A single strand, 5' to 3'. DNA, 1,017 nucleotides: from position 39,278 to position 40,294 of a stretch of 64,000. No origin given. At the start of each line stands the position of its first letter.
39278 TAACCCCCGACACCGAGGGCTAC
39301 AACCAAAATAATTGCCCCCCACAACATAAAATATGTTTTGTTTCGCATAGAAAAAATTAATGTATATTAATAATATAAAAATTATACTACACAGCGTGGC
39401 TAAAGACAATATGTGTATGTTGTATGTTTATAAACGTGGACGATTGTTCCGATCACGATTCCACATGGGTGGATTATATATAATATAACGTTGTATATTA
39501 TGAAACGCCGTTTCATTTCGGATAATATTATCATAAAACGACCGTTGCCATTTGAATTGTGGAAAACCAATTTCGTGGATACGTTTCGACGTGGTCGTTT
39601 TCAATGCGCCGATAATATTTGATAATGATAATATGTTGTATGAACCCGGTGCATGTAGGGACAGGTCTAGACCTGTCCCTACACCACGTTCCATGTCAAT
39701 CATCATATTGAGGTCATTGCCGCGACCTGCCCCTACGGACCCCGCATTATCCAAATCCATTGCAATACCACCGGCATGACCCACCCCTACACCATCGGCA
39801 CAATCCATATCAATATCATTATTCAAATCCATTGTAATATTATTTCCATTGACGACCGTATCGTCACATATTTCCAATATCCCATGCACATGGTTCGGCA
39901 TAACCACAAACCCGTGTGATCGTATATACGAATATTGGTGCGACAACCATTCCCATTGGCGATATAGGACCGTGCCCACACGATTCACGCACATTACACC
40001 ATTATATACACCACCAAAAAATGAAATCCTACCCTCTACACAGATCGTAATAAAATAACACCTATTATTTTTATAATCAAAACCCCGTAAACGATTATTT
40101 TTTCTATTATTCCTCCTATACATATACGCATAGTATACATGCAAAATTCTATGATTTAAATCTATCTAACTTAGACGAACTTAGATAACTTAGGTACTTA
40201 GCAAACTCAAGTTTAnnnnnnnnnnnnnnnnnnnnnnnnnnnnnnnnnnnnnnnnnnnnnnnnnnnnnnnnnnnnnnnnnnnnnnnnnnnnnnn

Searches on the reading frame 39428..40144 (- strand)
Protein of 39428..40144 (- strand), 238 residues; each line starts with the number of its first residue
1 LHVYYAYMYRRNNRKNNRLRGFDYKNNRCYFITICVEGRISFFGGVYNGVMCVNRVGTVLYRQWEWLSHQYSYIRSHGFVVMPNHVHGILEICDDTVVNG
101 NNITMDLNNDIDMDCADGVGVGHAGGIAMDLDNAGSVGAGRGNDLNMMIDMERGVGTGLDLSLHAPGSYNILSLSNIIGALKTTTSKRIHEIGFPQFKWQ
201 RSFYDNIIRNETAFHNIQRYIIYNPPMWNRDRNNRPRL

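Call 19: search_protein_families(library=pfam, proteins=[window:39428-40144:-], max_evalue=1)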
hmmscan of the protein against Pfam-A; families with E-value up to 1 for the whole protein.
window:39428-40144:- (238 aa): 2 families
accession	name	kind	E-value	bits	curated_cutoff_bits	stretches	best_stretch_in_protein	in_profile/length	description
PF01797.21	Y1_Tnp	-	0.0017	18.9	23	1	172-221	63-118/121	Transposase IS200 like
PF08114.16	PMP1_2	-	0.067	13.4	22.3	1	47-65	16-34/43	ATPase proteolipid family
